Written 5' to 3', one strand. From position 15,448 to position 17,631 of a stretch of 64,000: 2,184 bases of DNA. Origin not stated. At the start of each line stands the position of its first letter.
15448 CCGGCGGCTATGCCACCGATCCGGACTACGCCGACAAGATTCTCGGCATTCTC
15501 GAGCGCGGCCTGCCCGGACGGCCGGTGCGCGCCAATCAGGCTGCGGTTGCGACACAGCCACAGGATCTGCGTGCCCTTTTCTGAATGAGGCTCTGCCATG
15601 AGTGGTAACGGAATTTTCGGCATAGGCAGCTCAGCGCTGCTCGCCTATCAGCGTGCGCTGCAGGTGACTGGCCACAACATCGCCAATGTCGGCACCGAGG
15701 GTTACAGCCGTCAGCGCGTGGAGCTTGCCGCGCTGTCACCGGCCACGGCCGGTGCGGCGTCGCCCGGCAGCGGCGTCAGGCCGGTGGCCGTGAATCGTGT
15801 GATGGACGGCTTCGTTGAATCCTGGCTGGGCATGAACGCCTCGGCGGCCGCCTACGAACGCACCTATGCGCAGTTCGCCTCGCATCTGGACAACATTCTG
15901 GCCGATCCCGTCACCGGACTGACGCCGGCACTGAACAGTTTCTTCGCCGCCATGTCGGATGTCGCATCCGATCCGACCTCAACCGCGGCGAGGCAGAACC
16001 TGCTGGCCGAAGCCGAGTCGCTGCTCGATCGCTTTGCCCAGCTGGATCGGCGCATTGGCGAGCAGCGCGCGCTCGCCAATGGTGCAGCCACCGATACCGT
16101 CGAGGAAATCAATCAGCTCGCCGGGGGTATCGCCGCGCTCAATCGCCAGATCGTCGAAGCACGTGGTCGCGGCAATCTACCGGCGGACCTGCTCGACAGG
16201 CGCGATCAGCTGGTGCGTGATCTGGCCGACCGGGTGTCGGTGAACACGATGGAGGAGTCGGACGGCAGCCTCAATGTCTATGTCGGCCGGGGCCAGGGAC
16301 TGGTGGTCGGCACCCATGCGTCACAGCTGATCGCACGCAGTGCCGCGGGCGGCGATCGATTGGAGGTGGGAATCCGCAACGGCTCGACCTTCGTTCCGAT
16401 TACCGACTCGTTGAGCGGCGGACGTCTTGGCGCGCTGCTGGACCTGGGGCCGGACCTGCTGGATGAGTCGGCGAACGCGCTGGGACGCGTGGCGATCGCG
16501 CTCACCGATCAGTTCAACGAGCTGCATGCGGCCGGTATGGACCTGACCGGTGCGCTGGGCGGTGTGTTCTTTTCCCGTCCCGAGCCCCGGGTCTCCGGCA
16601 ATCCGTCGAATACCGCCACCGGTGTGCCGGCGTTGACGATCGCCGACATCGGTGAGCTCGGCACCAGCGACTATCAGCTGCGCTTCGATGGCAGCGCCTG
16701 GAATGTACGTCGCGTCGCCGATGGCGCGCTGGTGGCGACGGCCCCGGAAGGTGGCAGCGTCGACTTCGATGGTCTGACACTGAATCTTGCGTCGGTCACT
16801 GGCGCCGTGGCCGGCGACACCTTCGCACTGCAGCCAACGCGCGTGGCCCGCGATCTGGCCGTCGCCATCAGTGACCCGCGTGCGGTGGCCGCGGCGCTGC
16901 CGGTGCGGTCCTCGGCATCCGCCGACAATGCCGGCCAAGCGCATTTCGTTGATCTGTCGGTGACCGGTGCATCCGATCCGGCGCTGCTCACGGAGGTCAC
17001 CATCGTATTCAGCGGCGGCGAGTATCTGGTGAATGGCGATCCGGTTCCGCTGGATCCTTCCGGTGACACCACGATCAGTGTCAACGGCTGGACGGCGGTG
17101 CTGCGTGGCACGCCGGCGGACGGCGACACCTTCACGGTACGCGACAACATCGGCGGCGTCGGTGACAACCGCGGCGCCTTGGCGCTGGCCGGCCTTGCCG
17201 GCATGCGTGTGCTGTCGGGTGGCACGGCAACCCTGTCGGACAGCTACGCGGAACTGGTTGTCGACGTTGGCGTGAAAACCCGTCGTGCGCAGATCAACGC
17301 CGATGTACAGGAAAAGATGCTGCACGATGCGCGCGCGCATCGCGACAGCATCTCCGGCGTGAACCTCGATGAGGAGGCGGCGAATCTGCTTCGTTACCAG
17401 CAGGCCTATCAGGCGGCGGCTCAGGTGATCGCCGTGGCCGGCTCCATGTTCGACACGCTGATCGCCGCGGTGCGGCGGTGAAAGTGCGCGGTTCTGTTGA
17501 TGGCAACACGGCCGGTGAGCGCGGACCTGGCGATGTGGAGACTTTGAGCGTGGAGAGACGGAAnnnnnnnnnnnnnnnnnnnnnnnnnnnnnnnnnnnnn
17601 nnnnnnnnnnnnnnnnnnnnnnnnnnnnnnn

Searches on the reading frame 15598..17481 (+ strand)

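Call 7: search_protein_families(library=pfam, proteins=[window:15598-17481:+], max_evalue=0.0001)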
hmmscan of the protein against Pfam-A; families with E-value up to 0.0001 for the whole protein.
window:15598-17481:+ (627 aa): 3 families
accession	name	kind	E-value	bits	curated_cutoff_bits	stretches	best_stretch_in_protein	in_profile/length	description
PF22638.1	FlgK_D1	-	1.7e-70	237.7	28.6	1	95-325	2-233/233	Flagellar hook-associated protein FlgK helical domain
PF21158.3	flgK_1st_1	-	9.7e-16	58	24.2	1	335-413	3-81/81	Flagellar hook-associated protein 1, D2-like domain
PF06429.18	Flg_bbr_C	-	5.5e-10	39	23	1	585-622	7-44/46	Flagellar basal body rod FlgEFG protein C-terminal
